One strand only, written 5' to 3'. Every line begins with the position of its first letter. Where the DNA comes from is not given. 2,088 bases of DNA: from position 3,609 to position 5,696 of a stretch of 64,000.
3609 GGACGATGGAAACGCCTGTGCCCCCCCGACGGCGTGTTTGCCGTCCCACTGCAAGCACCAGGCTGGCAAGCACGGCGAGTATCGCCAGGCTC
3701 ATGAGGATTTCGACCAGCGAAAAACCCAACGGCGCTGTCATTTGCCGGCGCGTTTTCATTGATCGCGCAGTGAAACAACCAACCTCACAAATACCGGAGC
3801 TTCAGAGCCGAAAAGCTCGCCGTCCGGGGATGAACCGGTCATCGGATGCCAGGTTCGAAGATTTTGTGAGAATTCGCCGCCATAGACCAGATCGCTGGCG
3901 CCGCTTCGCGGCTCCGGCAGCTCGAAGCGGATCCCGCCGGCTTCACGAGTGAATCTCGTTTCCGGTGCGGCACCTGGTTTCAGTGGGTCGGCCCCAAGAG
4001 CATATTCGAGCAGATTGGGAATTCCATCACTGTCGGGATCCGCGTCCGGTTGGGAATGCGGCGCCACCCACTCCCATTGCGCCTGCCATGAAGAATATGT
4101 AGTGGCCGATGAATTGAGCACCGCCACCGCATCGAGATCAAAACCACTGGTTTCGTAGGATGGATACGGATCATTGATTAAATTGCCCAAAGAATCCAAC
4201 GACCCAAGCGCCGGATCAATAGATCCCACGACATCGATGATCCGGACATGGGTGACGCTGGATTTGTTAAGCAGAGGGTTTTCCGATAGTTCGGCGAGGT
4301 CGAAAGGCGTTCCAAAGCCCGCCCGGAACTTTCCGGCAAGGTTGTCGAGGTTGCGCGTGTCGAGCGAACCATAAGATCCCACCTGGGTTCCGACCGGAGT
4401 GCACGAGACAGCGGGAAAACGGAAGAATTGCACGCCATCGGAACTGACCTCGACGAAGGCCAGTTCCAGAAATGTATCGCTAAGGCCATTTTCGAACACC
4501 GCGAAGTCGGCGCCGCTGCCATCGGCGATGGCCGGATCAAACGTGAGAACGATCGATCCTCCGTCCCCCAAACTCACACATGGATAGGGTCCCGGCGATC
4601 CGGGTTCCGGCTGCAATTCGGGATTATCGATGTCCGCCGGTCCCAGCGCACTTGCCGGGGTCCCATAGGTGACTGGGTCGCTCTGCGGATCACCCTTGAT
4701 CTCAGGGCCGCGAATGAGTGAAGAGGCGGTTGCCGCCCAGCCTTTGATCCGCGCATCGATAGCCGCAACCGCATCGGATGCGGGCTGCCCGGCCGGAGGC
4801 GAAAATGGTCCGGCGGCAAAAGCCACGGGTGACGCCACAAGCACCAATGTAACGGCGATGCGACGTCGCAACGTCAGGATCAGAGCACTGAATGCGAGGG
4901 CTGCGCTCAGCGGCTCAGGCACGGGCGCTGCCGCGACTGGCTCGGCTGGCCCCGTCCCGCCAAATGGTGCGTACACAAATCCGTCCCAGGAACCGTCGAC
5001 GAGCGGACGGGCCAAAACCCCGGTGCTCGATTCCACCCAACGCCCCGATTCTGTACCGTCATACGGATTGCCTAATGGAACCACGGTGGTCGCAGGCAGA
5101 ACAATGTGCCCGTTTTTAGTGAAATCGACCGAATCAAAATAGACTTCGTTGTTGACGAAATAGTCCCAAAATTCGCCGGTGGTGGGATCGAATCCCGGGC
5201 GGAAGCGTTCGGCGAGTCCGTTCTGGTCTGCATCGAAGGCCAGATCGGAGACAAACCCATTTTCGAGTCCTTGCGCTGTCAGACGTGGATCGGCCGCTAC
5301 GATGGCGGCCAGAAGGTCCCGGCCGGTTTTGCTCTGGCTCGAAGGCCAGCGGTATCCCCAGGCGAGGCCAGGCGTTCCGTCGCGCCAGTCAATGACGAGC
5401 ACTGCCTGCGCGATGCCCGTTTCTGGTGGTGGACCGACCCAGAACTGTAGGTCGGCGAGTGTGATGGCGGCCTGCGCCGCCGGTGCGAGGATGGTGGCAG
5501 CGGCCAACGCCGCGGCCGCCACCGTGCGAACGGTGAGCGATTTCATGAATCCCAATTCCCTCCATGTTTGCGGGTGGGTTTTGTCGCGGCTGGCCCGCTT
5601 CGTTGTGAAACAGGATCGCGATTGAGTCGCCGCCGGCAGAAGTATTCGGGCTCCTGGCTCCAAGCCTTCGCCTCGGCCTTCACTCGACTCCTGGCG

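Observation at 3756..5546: Complete PEP-CTERM protein fused in-frame, with no stop, to a second secreted protein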

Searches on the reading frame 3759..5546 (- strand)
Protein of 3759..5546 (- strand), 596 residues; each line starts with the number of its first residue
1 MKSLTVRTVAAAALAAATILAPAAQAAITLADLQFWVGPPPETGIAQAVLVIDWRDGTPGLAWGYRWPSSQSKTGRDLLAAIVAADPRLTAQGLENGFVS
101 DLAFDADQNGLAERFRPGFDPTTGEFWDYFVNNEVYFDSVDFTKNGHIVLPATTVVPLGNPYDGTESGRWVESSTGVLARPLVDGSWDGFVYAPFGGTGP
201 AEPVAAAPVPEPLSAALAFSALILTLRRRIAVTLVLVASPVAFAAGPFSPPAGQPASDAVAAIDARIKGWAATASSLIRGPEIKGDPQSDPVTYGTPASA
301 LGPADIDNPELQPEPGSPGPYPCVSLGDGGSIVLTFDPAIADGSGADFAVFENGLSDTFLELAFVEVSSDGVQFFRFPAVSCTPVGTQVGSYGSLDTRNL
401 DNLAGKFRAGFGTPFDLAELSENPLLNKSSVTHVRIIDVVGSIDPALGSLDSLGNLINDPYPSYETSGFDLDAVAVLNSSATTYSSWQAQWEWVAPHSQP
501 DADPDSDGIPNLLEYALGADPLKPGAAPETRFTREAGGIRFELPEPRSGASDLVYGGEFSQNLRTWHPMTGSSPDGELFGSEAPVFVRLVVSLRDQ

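Call 4: search_protein_families(library=pfam, proteins=[window:3759-5546:-], max_evalue=1)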
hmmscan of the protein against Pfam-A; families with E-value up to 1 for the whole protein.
window:3759-5546:- (596 aa): 0 families

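Call 5: search_protein_families(library=ncbifam, proteins=[window:3759-5546:-], max_evalue=1)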
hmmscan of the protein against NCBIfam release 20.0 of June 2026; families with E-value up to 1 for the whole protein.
window:3759-5546:- (596 aa): 0 families

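Call 8: find_homologous_proteins(query=window:3759-5546:-)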
Query window:3759-5546:- (596 aa): 2765 proteins with E <= 0.001 among 8000 candidates; the best 120 are listed.
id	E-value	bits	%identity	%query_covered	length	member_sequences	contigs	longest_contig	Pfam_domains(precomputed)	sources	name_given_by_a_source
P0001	0.0e+0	1335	100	100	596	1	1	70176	-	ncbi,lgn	ncbi:MAG: hypothetical protein ACR2OZ_11420 [Verrucomicrobiales bacterium]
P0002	1.3e-184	633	55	96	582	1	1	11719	-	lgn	-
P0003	4.0e-157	542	60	71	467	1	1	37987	-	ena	-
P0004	1.5e-151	524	49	92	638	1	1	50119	-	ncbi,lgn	-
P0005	2.7e-150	520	51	88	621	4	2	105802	-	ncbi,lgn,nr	ncbi:MAG: hypothetical protein KA004_04065 [Verrucomicrobiales bacterium]|nr:hypothetical protein [V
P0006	9.2e-150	518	51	86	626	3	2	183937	-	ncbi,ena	-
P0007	1.9e-138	481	47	93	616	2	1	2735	-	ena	-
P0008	6.0e-138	479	49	89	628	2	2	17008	-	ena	-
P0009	9.5e-138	478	48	92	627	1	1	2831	-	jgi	jgi:hypothetical protein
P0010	5.1e-136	473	45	94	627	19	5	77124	-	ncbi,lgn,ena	-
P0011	3.6e-135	470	47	94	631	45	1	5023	-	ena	-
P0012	2.4e-134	467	62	60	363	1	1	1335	-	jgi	jgi:hypothetical protein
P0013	2.9e-133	464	47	92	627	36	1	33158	-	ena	-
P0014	2.5e-132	461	45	92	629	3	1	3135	-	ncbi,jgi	jgi:hypothetical protein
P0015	1.2e-130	455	48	87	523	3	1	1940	-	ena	-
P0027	2.7e-107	378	54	58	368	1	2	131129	-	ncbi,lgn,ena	-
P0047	3.4e-97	345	53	59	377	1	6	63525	-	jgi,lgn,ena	-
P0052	5.7e-90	321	46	41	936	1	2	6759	PF19910.6,PF18962.8,PF14478.13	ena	-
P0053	6.9e-89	317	47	41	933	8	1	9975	PF19910.6,PF18962.8,PF14478.13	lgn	-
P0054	1.5e-88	316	36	76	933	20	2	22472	PF18962.8,PF14478.13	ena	-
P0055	5.4e-86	308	50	57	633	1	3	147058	PF14717.13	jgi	jgi:hypothetical protein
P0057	1.1e-84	303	46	39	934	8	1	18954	PF19910.6,PF18962.8,PF14478.13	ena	-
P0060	6.5e-84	301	48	40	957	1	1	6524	PF18962.8,PF14478.13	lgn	-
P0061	8.5e-84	300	47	39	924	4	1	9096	PF19910.6,PF18962.8,PF14478.13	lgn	-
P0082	1.7e-81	293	35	78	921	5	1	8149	PF19910.6,PF18962.8,PF14478.13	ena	-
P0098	8.4e-79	284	51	39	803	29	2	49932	PF18962.8,PF14478.13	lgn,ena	-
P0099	1.0e-78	284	45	42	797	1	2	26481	PF18962.8,PF14478.13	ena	-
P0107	9.0e-78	280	47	40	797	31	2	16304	PF18962.8,PF14478.13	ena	-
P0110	1.6e-77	280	46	41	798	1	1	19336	PF18962.8,PF14478.13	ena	-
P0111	1.6e-77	280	46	41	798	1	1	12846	PF19910.6,PF18962.8,PF14478.13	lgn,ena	-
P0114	2.4e-77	279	37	80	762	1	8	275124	PF18962.8,PF14478.13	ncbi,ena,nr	ncbi:MAG: T9SS type A sorting domain-containing protein [Bacteroidales bacterium]|nr:T9SS type A sor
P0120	4.4e-77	278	46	40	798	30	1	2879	PF19910.6,PF18962.8,PF14478.13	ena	-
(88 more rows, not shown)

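Call 12: find_encoding_contigs(protein=P0027, flank=6000, max_places=2)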
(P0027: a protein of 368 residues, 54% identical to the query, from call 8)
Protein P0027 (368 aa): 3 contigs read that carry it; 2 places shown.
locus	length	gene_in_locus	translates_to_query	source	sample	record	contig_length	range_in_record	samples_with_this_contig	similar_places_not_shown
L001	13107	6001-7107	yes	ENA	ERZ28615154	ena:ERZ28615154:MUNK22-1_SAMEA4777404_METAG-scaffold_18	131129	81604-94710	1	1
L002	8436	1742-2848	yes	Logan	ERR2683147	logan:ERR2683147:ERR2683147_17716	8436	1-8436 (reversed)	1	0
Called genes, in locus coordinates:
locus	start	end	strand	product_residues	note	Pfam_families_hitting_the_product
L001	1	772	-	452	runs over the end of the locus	-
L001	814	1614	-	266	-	PF00106:adh_short, PF13561:adh_short_C2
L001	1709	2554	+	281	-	PF02311:AraC_binding, PF07883:Cupin_2 (weak), PF12833:HTH_18, PF00165:HTH_AraC (weak)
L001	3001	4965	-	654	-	PF00596:Aldolase_II, PF00106:adh_short, PF23441:SDR (weak), PF13561:adh_short_C2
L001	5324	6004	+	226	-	-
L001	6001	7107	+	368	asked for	-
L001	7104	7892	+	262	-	-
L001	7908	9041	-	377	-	PF01476:LysM, PF22310:NMB0315_dom_I (faint), PF23446:LysM1_NFP_LYK (faint), PF23462:LysM3_NFP (faint), PF23473:LysM3_LYK4_5 (faint), PF01476:LysM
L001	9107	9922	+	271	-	PF01520:Amidase_3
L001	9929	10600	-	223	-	PF10670:DUF4198 (faint)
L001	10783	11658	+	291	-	PF00698:Acyl_transf_1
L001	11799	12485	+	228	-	PF00072:Response_reg, PF00486:Trans_reg_C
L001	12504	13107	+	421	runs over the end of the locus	PF00989:PAS (weak), PF08448:PAS_4 (weak), PF00512:HisKA, PF02518:HATPase_c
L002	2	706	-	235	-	?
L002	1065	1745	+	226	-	-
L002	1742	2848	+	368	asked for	-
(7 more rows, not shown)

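Call 13: find_encoding_contigs(protein=P0047, flank=6000, max_places=2)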
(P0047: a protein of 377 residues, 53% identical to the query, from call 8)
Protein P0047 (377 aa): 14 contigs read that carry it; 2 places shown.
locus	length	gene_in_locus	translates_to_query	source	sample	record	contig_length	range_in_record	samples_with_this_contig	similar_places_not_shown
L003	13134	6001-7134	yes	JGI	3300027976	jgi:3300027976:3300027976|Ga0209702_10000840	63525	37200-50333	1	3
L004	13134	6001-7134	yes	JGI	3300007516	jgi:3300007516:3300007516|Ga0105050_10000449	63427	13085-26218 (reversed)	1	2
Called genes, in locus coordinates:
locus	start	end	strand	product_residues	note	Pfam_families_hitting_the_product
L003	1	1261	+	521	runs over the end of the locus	PF01011:PQQ (faint), PF13360:PQQ_2 (weak), PF13405:EF-hand_6 (faint), PF13360:PQQ_2 (weak)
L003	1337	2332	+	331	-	-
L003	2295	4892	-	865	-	PF20601:DUF6797, PF00127:Copper-bind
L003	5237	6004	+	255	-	-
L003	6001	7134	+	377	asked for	-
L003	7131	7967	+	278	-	-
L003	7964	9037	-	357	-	PF00933:Glyco_hydro_3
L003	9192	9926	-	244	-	PF02463:SMC_N (faint), PF00005:ABC_tran, PF13304:AAA_21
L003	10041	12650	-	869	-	PF00092:VWA (weak), PF13519:VWA_2 (weak), PF13768:VWA_3 (faint), PF07090:GATase1_like (weak), PF00092:VWA, PF13519:VWA_2, PF07090:GATase1_like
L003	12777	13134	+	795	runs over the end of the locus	-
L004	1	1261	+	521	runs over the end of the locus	PF01011:PQQ (faint), PF13360:PQQ_2 (weak), PF13405:EF-hand_6 (faint), PF13360:PQQ_2 (weak)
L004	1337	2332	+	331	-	-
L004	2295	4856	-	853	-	PF20601:DUF6797, PF00127:Copper-bind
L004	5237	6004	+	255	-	-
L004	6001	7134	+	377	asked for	-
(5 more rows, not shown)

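Call 26: find_related_loci(query=A1, collection=genome_contigs, flank=4000)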
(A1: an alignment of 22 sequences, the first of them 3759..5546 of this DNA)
Query A1 (596 aa) in genome_contigs; peptide patterns used: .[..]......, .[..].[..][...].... (x = any residue, [..] = any of these).
600 stretches matched a pattern (row limit reached: there are more); 511 encode a relative of the query (tblastn E <= 1e-3); the best 80 are kept; 80 distinct loci.
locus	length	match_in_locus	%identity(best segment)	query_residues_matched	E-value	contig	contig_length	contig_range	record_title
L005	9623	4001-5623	49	24-569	1e-154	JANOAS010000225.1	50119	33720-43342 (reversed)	MAG: bacterium isolate VAR_18_metabat_284 VAR_18_k141_1538904, whole genome shotgun sequence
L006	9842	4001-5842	47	24-574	3e-143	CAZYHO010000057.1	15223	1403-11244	MAG TPA_asm: uncultured Akkermansia sp. isolate SRP344714_co2_111 genome assembly, contig: NODE_10128_length_15223_cov_1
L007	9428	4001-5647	47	1-543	1e-132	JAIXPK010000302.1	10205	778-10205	MAG: Verrucomicrobiaceae bacterium isolate C1_MAG_00061 C1_MAG_00061_000000000242, whole genome shotgun sequence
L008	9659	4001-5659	46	24-573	3e-130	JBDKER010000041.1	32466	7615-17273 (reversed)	MAG: Verrucomicrobiota bacterium isolate eastriver_2019_sw_WHONDRS-S19S_0100_A_bin.28 scaffold_0000503, whole genome sho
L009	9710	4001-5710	46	2-569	2e-126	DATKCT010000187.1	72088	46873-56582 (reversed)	MAG TPA_asm: Verrucomicrobiales bacterium isolate SMAG_U14453 k141_3375408, whole genome shotgun sequence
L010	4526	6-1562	50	126-593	5e-127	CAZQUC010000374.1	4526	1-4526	MAG TPA_asm: uncultured Enterobacteriaceae bacterium isolate SRP344714_co1_412 genome assembly, contig: NODE_31783_lengt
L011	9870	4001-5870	50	23-594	2e-88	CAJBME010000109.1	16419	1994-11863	uncultured bacterium isolate Loc090402-4m_bin-0645 genome assembly, contig: bin-0645:109/377, whole genome shotgun seque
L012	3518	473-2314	35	5-565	3e-82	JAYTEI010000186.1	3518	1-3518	MAG: Akkermansiaceae bacterium isolate GFS_1997 GFS_1997_185, whole genome shotgun sequence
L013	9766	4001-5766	45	2-573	9e-79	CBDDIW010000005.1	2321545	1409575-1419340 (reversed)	MAG: Verrucomicrobiales bacterium isolate d3b9009e-6516-44d0-9bc4-f41f8ada90fd genome assembly, contig: contig_5, whole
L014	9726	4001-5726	45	1-573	3e-74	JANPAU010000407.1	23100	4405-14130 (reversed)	MAG: Akkermansiaceae bacterium isolate VAR_79_metabat_150_sub VAR_79_k141_796061, whole genome shotgun sequence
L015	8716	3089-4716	48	5-542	2e-114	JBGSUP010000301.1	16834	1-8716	MAG: Akkermansiaceae bacterium isolate JTS-AC435 k141_2701328, whole genome shotgun sequence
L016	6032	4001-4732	57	232-480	1e-73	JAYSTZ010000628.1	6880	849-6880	MAG: Verrucomicrobiaceae bacterium isolate GFS_12560 GFS_12560_627, whole genome shotgun sequence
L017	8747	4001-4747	54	224-480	3e-72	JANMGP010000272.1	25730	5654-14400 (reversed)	MAG: Verrucomicrobiaceae bacterium isolate OTE_70_metabat_418 OTE_70_k141_1488285, whole genome shotgun sequence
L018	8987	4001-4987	43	245-596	1e-70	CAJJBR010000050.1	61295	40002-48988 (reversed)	MAG: Akkermansiaceae bacterium isolate FRAM18_bin328 genome assembly, contig: FRAM18_bin328-50, whole genome shotgun seq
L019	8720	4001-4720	56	234-480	3e-70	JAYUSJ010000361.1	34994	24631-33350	MAG: Verrucomicrobiaceae bacterium isolate GL117_UP_concoct_203 GL117_UP_concoct_203_360, whole genome shotgun sequence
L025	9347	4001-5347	37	1-478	4e-68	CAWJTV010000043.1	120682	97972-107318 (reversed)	MAG: uncultured Planctomycetota bacterium isolate MFD04463.bin.2.167 genome assembly, contig: contig_73316, whole genome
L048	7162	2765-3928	41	209-591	4e-62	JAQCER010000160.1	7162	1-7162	MAG: Verrucomicrobia bacterium isolate casp40-mb.124 NODE_24339_length_7162_cov_0.059890, whole genome shotgun sequence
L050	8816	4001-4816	48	209-481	2e-61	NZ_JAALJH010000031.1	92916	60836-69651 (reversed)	Aquisphaera insulae strain JC669 31, whole genome shotgun sequence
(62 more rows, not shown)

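Call 39: predict_structure(alignment_id=A1)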
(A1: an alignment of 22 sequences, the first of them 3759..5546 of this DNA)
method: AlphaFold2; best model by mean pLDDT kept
length: 596 residues; sequences in the alignment: 22
mean_pLDDT: 69.6   pTM: 0.48
mean pLDDT of the five models: 69.6, 66.4, 61.7, 58.3, 57.5
residues with pLDDT >= 90: 86; 70-90: 251; 50-70: 123; < 50: 136
segments of 3 or more residues with pLDDT < 50: 1-7, 19-26, 134-153, 211-248, 306-322, 354-359, 380-399, 458-467, 572-578
pLDDT, mean of each block of 10 residues (from residue 1): 48 55 55 90 92 93 94 89 93 78 92 90 84 52 34 58 74 69 88 83 81 43 41 29 38 75 85 85 64 71 55 38 69 89 88 53 83 77 32 39 70 87 80 85 57 59 46 82 74 67 87 85 75 68 61 79 80 46 73 77
secondary structure, 60 per line:
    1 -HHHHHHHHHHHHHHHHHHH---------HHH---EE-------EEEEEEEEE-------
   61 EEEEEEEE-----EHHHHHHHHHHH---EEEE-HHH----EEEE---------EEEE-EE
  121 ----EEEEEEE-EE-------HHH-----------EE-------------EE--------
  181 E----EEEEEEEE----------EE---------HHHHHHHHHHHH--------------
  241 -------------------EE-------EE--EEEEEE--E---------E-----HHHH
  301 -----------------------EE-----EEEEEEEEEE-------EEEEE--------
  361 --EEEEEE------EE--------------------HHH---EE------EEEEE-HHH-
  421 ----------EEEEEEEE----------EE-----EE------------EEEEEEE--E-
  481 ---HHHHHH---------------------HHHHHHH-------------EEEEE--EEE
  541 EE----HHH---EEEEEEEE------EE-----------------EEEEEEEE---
elements in order: H2-20 E45-53 E61-68 H75-85 E89-92 E101-104 E114-117 E125-131 E186-193 H215-226 E273-278 H297-300 E331-340 E348-352 E363-368 E411-415 E431-438 E470-476 H484-489 H511-517 E531-535 E538-542 E553-560 E586-593

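Call 43: fold_search(model_id=the predicted structure, library=pdb)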
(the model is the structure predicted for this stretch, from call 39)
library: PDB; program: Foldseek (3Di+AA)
matches with E <= 10: 468; with E <= 0.001: 0
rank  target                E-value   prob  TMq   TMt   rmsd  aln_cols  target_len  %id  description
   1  6mf2_A                7.3e-03  0.38  0.12  0.07  16.9       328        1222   10  Improved Model of Human Coagulation Factor VIII (released 2019-09-11)
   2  2orx                  1.0e-02  0.44  0.14  0.23  14.5       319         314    8  Structural Basis for Ligand Binding and Heparin Mediated Activation of Neuropilin (released 2007-04-03)
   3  8hgg_C                1.2e-02  0.77  0.15  0.07  16.7       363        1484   10  Structure of 2:2 PAPP-A.ProMBP complex (released 2023-01-11)
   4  7k66_A                1.4e-02  0.28  0.11  0.06  17.3       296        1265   11  Structure of Blood Coagulation Factor VIII in Complex with an Anti-C1 Domain Pathogenic Antibody Inhibitor (released 2020-10-14)
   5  2qqm_A                1.8e-02  0.51  0.15  0.20  14.1       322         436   10  Crystal Structure of the a2b1b2 Domains from Human Neuropilin-1 (released 2007-11-20)
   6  9eou_A                1.9e-02  0.44  0.14  0.24  14.5       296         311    9  Crystal Structure of the b1b2 domains from Human Neuropilin-1 in complex with a peptide. (released 2024-06-26)
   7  5k8d_B                2.8e-02  0.21  0.11  0.11  15.5       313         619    9  Crystal structure of rFVIIIFc (released 2017-06-14)
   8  7biz_B                3.0e-02  0.98  0.17  0.21  10.1       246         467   13  Structure of a B12 binding lipoprotein from Bacteroides thetaiotaomicron (released 2022-03-02)
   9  8ayr_A                3.0e-02  0.69  0.13  0.12  10.3       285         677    9  Sialidases and Fucosidases of Akkermansia muciniphila are key for rapid growth on colonic mucin and nutrient sharing a (released 2023-03-01)
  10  7nsn_B                3.3e-02  0.75  0.15  0.08   7.7       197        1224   10  Multi-domain GH92 alpha-1,2-mannosidase from Neobacillus novalis: mannoimidazole complex (released 2022-09-21)
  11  5b4x_A                3.3e-02  0.08  0.12  0.10  24.2       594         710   11  Crystal structure of the ApoER2 ectodomain in complex with the Reelin R56 fragment (released 2017-04-26)
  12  7ufg_A                3.7e-02  0.57  0.17  0.10  15.2       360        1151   10  Cryo-EM structure of PAPP-A in complex with IGFBP5 (released 2022-09-28)
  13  8c5g_A                4.0e-02  0.38  0.15  0.25  14.1       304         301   10  Structure of human Neuropilin-1 b1b2 domains in complex with Chlorotoxin (Leiurus quinquestriatus) (released 2024-01-17)
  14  2v3n                  4.4e-02  0.99  0.14  0.20   6.4       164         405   12  Crystallographic analysis of upper axial ligand substitutions in cobalamin bound to transcobalamin (released 2007-10-30)
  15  8atu_A                5.3e-02  0.75  0.14  0.04   8.7       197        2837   16  Cryo-EM structure of human BIRC6 (released 2023-02-15)
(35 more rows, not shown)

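Call 47: find_encoding_contigs(protein=P0001, flank=2000, max_places=6)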
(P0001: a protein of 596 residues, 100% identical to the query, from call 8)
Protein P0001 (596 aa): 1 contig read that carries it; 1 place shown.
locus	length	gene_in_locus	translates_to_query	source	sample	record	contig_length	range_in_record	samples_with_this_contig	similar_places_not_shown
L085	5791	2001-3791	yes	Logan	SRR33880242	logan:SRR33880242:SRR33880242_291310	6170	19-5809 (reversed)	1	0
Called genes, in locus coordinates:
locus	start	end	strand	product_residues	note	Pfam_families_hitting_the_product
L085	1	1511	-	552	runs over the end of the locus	PF06762:LMF1, PF25179:LMF1_C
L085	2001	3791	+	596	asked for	-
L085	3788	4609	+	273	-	-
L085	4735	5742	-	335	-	PF03734:YkuD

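Call 51: search_protein_families(library=pfam, proteins=[P0054, P0114, P0055, L050:3215-4948:+, L048:1994-3952:+, L025:3950-5470:+], max_evalue=0.01)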
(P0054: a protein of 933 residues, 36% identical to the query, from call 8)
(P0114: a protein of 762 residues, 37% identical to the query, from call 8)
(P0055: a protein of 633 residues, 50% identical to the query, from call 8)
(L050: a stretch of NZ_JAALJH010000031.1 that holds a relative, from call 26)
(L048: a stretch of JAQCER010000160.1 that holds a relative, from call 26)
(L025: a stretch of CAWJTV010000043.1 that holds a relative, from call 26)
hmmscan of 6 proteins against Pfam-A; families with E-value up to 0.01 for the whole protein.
P0054 (933 aa): 3 families
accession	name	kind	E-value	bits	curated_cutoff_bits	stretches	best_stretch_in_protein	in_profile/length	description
PF14478.12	DUF4430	-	1.1e-17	64.7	23.8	3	403-434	37-68/72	Domain of unknown function (DUF4430)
PF18962.6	Por_Secre_tail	-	6e-10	39.7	27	1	868-927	1-66/75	Secretion system C-terminal sorting domain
PF19910.5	DUF6383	-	1.8e-06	28.4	23.7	1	875-928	19-70/74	Domain of unknown function (DUF6383)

P0114 (762 aa): 2 families
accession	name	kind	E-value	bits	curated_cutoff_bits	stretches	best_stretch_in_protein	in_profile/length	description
PF18962.6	Por_Secre_tail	-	1.2e-09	38.8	27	1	697-762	1-72/75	Secretion system C-terminal sorting domain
PF14478.12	DUF4430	-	7.5e-05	23.5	23.8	1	102-130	36-64/72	Domain of unknown function (DUF4430)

P0055 (633 aa): 1 family
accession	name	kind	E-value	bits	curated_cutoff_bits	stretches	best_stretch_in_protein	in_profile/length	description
PF14717.12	DUF4465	-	2.3e-41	142.5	25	1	80-245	2-176/176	Domain of unknown function (DUF4465)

L050:3215-4948:+ (578 aa): 2 families
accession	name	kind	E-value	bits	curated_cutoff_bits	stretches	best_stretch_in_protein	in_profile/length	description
PF14717.12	DUF4465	-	1.1e-51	176.1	25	1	68-257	3-176/176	Domain of unknown function (DUF4465)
PF07589.16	PEP-CTERM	-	3.4e-05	24.2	20.7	1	262-287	1-24/24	PEP-CTERM motif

L048:1994-3952:+ (653 aa): 2 families
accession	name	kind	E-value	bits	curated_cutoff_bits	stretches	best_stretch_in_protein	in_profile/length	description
PF14717.12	DUF4465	-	5.3e-44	151.1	25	1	78-255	3-176/176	Domain of unknown function (DUF4465)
PF07589.16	PEP-CTERM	-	0.0026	18.2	20.7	1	258-279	2-24/24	PEP-CTERM motif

L025:3950-5470:+ (507 aa): 1 family
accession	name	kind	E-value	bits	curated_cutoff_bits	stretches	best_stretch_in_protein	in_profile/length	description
PF07589.16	PEP-CTERM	-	1.3e-11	44.5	20.7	2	193-219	1-24/24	PEP-CTERM motif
